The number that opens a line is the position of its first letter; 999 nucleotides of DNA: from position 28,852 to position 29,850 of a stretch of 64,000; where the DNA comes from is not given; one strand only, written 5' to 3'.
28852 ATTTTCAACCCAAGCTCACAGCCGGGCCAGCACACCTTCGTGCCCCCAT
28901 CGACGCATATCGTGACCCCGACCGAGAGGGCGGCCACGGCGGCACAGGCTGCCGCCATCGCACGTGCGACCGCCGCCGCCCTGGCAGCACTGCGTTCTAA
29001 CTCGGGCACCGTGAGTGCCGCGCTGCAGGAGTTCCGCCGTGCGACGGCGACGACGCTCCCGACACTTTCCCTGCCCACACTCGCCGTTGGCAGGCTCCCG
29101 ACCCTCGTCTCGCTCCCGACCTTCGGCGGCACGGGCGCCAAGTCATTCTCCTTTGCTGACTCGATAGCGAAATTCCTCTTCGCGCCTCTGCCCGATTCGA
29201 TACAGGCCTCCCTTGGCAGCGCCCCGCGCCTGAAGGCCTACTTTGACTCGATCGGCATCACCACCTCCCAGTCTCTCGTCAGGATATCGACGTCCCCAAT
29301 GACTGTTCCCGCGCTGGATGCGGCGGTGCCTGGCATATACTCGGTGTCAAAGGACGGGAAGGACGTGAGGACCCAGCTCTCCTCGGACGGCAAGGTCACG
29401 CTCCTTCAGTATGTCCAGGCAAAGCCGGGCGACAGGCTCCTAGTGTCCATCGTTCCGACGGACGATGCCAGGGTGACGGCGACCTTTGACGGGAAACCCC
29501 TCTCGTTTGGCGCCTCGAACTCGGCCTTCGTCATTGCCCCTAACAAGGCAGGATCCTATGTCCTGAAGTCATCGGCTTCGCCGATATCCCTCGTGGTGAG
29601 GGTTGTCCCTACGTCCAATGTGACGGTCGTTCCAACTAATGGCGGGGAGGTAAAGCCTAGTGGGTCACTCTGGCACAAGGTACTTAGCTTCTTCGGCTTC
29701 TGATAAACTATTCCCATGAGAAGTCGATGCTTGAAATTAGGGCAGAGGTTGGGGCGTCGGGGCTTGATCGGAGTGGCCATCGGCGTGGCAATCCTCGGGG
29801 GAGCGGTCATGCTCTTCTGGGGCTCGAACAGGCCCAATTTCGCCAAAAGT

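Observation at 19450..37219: Family of giant surface proteins sharing an N-terminal Cys/beta-helix-like module and a conserved C-terminal domain ending W-x-FGF (possible novel sorting/anchoring signal)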

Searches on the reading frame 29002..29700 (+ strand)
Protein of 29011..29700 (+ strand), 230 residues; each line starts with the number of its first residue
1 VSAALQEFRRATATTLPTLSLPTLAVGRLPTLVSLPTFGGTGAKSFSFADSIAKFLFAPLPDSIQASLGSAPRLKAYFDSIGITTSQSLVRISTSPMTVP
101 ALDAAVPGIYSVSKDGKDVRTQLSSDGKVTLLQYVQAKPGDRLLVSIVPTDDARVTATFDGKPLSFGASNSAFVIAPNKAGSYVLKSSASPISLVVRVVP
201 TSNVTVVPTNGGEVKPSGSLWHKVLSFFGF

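Call 9: find_homologous_proteins(query=window:29011-29700:+)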
Query window:29011-29700:+: 1553 candidates shared short words with the query, none scored E <= 0.001.

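Call 18: find_related_loci(query=A1, collection=genome_contigs, flank=10000)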
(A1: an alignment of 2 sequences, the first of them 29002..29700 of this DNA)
Query A1 (233 aa) in genome_contigs; peptide patterns used: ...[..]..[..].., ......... (x = any residue, [..] = any of these).
79 stretches matched a pattern, but none encodes a relative of the query by tblastn (E <= 1e-3).

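Call 23: predict_structure(alignment_id=A1)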
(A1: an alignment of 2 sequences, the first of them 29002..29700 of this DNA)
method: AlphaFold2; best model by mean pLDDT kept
length: 233 residues; sequences in the alignment: 2
mean_pLDDT: 45.2   pTM: 0.36
mean pLDDT of the five models: 45.2, 41.8, 41.6, 41.0, 40.7
residues with pLDDT >= 90: 0; 70-90: 22; 50-70: 61; < 50: 150
segments of 3 or more residues with pLDDT < 50: 1-108, 127-135, 193-195, 204-233
pLDDT, mean of each block of 10 residues (from residue 1): 36 35 27 27 28 31 44 44 41 28 39 62 52 49 72 63 71 73 62 54 39 30 37 34
secondary structure, 60 per line:
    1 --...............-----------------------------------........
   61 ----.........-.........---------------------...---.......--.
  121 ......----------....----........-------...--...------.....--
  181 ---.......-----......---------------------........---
elements in order: H3-17 H53-60 H65-73 H75-83 E111-117 E120-126 E137-140 E145-152 E160-162 E165-167 E174-178 E184-190 E196-201 H223-230

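Call 24: search_protein_representatives(alignment_id=A1)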
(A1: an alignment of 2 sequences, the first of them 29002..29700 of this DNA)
Query: 2 sequences, 234 profile positions. Proteins with E-value up to 0.001 (for the whole library): 166; up to 1e-10: 129; up to 1e-30: 10. The best 150 are listed.
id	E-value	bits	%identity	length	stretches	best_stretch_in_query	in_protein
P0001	1.1e-117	408.1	-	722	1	1-234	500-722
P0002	2.7e-67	243.2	-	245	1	1-231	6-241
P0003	2.3e-64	233.6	-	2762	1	2-234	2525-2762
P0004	1.2e-58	214.9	-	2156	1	5-232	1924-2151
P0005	5.2e-58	212.8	-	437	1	5-232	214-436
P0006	4.4e-57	209.8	-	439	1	5-233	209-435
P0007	9.3e-57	208.7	-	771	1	6-232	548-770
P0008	9.4e-56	205.4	-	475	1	5-231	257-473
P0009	3.1e-32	128.4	-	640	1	35-232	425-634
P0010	3.9e-31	124.8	-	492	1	20-233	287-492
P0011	2.8e-30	122.0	-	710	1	16-232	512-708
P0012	3.9e-30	121.5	-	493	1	21-232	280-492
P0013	3.7e-29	118.4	-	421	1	34-232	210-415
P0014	7.5e-29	117.4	-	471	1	23-232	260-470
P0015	9.0e-29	117.1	-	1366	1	46-230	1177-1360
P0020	1.5e-27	113.1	-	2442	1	46-232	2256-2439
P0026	3.1e-26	108.8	-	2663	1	19-232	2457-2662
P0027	4.9e-26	108.1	-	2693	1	17-231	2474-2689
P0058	9.9e-22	94.1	-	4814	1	34-232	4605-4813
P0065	1.7e-20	90.1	-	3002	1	19-233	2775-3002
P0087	3.4e-18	82.5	-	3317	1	22-231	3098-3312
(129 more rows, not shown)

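Call 30: find_homologous_proteins(query=A2, max_evalue=0.00001)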
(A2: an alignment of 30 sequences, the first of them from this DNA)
Query A2 (30 sequences) (220 aa, profile of the alignment): 1 proteins with E <= 0.00001 among 8000 candidates.
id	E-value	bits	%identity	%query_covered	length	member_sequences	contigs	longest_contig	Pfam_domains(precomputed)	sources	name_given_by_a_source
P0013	3.6e-54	202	34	92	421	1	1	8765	-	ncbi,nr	ncbi:MAG: hypothetical protein PHF79_03320, partial [Candidatus Pacebacteria bacterium]|nr:hypotheti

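Call 31: list_cluster_members(proteins=[P0001, P0003, P0004, P0007, P0020, P0026, P0027, P0058, P0065, P0087])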
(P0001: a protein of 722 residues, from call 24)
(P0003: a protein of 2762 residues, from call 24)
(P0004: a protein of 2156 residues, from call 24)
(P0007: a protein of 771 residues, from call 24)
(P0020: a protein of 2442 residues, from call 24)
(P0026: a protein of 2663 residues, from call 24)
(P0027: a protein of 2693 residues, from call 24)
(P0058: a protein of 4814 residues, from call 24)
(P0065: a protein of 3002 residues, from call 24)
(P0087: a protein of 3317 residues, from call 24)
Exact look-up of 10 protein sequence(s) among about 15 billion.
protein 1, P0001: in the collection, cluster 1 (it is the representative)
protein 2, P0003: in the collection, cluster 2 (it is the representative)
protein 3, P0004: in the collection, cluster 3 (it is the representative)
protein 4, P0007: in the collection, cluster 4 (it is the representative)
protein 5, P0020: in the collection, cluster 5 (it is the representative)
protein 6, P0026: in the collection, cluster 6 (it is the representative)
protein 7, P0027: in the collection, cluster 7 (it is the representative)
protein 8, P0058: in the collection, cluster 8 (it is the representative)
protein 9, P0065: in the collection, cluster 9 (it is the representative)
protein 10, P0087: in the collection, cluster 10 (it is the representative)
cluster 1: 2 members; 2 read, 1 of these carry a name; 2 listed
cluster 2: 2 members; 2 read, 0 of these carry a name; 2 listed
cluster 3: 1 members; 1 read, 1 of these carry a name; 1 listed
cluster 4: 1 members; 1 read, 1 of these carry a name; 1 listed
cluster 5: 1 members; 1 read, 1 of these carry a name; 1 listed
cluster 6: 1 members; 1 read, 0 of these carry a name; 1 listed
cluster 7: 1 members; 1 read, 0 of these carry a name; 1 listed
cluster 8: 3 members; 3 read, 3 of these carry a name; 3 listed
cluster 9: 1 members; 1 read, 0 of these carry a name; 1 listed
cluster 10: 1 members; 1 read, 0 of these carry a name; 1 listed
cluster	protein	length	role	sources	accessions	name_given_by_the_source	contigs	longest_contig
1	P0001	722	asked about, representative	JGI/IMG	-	-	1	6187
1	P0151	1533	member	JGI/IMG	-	hypothetical protein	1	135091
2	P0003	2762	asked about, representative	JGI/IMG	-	-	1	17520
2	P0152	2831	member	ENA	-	-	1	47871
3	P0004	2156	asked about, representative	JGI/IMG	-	hypothetical protein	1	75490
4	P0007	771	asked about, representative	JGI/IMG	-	hypothetical protein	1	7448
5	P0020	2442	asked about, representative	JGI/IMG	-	hypothetical protein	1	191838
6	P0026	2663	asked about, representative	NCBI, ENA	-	-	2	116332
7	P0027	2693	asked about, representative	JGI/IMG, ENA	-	-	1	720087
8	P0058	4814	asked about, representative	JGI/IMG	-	photosystem II stability/assembly factor-like uncharacterized protein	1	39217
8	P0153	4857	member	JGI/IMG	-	photosystem II stability/assembly factor-like uncharacterized protein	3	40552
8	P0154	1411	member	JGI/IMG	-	hypothetical protein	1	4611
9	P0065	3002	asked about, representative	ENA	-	-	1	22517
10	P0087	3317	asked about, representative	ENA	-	-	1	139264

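Call 32: find_encoding_contigs(protein=P0027, flank=10000, max_places=2)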
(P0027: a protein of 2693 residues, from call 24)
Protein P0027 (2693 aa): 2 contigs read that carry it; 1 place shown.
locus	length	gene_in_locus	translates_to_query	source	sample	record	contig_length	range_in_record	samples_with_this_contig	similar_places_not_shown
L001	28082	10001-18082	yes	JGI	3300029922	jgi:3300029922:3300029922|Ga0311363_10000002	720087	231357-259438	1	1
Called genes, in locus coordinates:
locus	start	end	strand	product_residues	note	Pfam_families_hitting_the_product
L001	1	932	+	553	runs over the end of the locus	PF05970:PIF1, PF13245:AAA_19, PF13401:AAA_22 (weak), PF13604:AAA_30, PF21530:Pif1_2B_dom (weak), PF14493:HTH_40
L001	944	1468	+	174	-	PF02224:Cytidylate_kin (faint), PF13189:Cytidylate_kin2, PF13238:AAA_18, PF13207:AAA_17 (weak)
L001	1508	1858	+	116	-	PF14325:DUF4383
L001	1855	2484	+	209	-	PF10648:Gmad2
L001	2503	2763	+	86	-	-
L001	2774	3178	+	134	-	-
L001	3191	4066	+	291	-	PF00188:CAP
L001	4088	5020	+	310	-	PF02457:DAC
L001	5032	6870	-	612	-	PF00753:Lactamase_B, PF12706:Lactamase_B_2 (weak), PF22505:RNase_J_b_CASP, PF17770:RNase_J_C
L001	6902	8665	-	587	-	PF00496:SBP_bac_5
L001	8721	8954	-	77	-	PF03840:SecG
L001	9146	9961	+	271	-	-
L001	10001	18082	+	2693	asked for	-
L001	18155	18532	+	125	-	-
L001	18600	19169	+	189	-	PF04011:LemA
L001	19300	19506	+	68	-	PF10049:DUF2283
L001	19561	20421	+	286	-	PF01435:Peptidase_M48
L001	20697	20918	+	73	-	-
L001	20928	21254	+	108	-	-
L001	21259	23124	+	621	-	PF04851:ResIII (faint), PF09848:SLFN-g3_helicase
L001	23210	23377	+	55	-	-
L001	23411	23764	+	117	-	-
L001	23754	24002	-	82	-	-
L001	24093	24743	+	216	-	PF03575:Peptidase_S51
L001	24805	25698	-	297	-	-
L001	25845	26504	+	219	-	PF00753:Lactamase_B (faint), PF13483:Lactamase_B_3, PF12706:Lactamase_B_2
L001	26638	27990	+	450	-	PF08245:Mur_ligase_M, PF02875:Mur_ligase_C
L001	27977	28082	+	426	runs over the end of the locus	PF01225:Mur_ligase, PF08245:Mur_ligase_M, PF02875:Mur_ligase_C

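Call 33: find_encoding_contigs(protein=P0013, flank=10000, max_places=2)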
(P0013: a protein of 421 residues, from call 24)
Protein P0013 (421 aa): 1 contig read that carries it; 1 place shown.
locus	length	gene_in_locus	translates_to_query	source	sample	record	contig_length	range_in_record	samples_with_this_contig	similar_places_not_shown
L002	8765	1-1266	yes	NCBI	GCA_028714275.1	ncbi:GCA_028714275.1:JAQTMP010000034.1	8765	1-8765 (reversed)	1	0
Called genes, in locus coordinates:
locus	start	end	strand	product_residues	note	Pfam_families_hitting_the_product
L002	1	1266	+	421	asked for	?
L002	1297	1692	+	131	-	-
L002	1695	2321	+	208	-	-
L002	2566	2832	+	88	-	PF12844:HTH_19 (weak), PF13560:HTH_31, PF01381:HTH_3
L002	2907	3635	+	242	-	PF00318:Ribosomal_S2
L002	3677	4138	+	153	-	PF22566:UBA_8 (faint), PF00889:EF_TS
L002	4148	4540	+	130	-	-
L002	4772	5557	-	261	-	-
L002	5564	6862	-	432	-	PF13506:Glyco_transf_21 (weak), PF03142:Chitin_synth_2 (faint), PF00535:Glycos_transf_2, PF10111:Glyco_tranf_2_2 (weak), PF13641:Glyco_tranf_2_3, PF13632:Glyco_trans_2_3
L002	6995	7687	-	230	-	-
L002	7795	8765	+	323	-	PF02518:HATPase_c, PF00204:DNA_gyraseB (weak)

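Call 44: search_protein_families(library=pfam, proteins=[L002:1695-2318:+], max_evalue=0.01)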
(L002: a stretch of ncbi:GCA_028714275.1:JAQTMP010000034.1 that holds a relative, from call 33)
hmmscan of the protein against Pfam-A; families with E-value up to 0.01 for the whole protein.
L002:1695-2318:+ (208 aa): 0 families

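Call 48: find_encoding_contigs(protein=P0020, flank=10000, max_places=1)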
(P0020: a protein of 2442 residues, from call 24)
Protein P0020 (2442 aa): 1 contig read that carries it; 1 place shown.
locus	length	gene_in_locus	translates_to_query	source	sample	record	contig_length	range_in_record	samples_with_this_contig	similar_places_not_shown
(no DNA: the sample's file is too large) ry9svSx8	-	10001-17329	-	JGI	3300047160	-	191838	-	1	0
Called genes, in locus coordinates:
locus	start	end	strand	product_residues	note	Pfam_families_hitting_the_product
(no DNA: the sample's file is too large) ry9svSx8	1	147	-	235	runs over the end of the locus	PF03372:Exo_endo_phos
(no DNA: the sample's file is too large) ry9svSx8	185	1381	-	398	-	PF13347:MFS_2 (faint), PF07690:MFS_1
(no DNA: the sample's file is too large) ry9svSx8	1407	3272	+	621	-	PF01807:Zn_ribbon_DnaG, PF08275:DNAG_N, PF01751:Toprim, PF13155:Toprim_2, PF13662:Toprim_4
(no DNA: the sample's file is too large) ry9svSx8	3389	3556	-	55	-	-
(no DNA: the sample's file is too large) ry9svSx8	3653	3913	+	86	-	PF01197:Ribosomal_L31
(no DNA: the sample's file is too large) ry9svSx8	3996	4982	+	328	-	PF03462:PCRF, PF00472:RF-1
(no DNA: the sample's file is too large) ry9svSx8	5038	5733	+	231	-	PF00318:Ribosomal_S2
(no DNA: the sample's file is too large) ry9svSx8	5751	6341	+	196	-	PF00889:EF_TS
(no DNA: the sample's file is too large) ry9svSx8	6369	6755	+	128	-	-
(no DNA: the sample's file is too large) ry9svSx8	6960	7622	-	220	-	-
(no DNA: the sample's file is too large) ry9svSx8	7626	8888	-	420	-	PF13506:Glyco_transf_21, PF03142:Chitin_synth_2 (faint), PF13641:Glyco_tranf_2_3, PF00535:Glycos_transf_2, PF10111:Glyco_tranf_2_2, PF13632:Glyco_trans_2_3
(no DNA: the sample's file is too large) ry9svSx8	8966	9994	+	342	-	-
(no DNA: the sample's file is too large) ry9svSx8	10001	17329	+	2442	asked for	PF07953:Toxin_R_bind_N (faint), PF13385:Laminin_G_3, PF02210:Laminin_G_2 (faint), PF00054:Laminin_G_1 (faint), PF13385:Laminin_G_3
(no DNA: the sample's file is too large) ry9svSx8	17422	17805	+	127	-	-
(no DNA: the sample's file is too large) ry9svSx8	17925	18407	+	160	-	PF03449:GreA_GreB_N, PF01272:GreA_GreB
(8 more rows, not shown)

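Call 49: find_encoding_contigs(protein=P0087, flank=10000, max_places=1)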
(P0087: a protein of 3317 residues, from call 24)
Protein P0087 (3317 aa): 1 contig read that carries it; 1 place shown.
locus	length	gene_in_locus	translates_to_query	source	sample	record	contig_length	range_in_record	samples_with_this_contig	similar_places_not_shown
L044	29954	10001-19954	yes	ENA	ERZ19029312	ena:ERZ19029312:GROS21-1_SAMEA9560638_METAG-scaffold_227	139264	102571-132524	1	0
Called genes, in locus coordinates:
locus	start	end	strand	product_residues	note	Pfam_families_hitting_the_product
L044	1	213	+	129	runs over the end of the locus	-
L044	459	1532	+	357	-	PF01699:Na_Ca_ex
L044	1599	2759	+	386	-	PF00390:malic, PF03949:Malic_M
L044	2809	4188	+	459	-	PF00479:G6PD_N, PF02781:G6PD_C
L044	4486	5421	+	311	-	PF03446:NAD_binding_2, PF03807:F420_oxidored (weak), PF07991:KARI_N (faint), PF00393:6PGD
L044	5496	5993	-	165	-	-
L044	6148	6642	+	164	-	-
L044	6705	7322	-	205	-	PF00702:Hydrolase, PF13419:HAD_2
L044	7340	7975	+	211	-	PF04199:Cyclase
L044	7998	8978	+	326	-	PF10432:bact-PGI_C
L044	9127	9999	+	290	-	-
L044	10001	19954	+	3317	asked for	PF01436:NHL (faint), PF02239:Cytochrom_D1 (faint), PF22494:choice_anch_I (faint), PF10282:Lactonase, PF02210:Laminin_G_2 (faint), PF10282:Lactonase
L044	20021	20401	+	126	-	-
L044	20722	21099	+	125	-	PF14325:DUF4383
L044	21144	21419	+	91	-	-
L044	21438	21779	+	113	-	-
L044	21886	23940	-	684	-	PF00753:Lactamase_B, PF12706:Lactamase_B_2, PF22505:RNase_J_b_CASP, PF17770:RNase_J_C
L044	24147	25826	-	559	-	PF00496:SBP_bac_5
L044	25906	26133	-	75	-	PF03840:SecG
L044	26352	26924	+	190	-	PF04011:LemA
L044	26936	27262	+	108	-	-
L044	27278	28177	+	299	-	PF01435:Peptidase_M48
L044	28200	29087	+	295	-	PF06691:DUF1189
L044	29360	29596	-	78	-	PF00462:Glutaredoxin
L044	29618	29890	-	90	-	PF01022:HTH_5, PF13412:HTH_24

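Call 50: find_encoding_contigs(protein=P0004, flank=10000, max_places=1)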
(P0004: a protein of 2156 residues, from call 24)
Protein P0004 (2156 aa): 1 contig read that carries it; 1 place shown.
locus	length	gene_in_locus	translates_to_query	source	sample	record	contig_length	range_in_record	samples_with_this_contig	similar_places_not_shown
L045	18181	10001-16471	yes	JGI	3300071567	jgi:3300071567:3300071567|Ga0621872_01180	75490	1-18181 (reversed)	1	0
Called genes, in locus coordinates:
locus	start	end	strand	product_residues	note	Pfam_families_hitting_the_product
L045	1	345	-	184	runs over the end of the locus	PF01327:Pep_deformylase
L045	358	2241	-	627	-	PF17764:PriA_3primeBD (weak)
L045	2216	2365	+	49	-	-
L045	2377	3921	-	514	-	PF01381:HTH_3, PF12844:HTH_19 (faint), PF13443:HTH_26 (weak), PF13560:HTH_31 (weak), PF00275:EPSP_synthase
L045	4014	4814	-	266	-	-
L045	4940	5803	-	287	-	PF01656:CbiA (weak), PF13614:AAA_31 (weak)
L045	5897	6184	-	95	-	-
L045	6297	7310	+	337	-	PF00022:Actin, PF06723:MreB_Mbl, PF25216:Volactin (weak), PF00012:HSP70, PF14450:FtsA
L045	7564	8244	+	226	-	PF13177:DNA_pol3_delta2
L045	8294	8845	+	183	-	PF01765:RRF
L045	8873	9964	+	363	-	PF02163:Peptidase_M50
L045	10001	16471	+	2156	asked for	PF15902:Sortilin-Vps10 (faint), PF23381:Beta-prop_IFT122_1st, PF25852:DUF6242_C (faint), PF23414:Beta-prop_EML_2 (faint)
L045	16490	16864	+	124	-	-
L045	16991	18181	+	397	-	?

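Call 51: predict_structure(alignment_id=A2)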
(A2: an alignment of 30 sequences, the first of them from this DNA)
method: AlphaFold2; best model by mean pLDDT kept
length: 220 residues; sequences in the alignment: 30
mean_pLDDT: 86.3   pTM: 0.70
mean pLDDT of the five models: 86.3, 86.2, 85.7, 85.2, 81.8
residues with pLDDT >= 90: 132; 70-90: 53; 50-70: 33; < 50: 2
segments of 3 or more residues with pLDDT < 50: none
pLDDT, mean of each block of 10 residues (from residue 1): 59 66 73 72 85 95 96 94 96 91 97 92 97 97 91 96 98 97 97 73 67 72
secondary structure, 60 per line:
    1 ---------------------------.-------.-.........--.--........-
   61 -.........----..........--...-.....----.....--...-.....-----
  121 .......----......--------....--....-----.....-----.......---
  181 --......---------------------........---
elements in order: H38-46 H52-59 H62-70 H76-84 E87-89 H91-95 E100-104 E107-109 E111-115 E121-127 E132-137 E146-149 E152-155 E161-165 E171-177 E183-188 H210-217

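Call 52: search_solved_structures(query=A2, max_evalue=1)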
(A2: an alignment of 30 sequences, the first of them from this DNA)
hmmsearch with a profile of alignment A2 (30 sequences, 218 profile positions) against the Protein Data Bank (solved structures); distinct sequences matched with E-value up to 1: 4.
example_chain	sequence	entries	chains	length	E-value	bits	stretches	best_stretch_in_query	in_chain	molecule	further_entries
1njj_A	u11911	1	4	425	0.47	13.3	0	164-198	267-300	ornithine decarboxylase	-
1f3t_A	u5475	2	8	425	0.47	13.3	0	164-198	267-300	ORNITHINE DECARBOXYLASE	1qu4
2tod_A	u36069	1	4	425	0.47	13.3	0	164-198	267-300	PROTEIN (ORNITHINE DECARBOXYLASE)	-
1szr_C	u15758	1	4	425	0.71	12.7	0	164-198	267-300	Ornithine decarboxylase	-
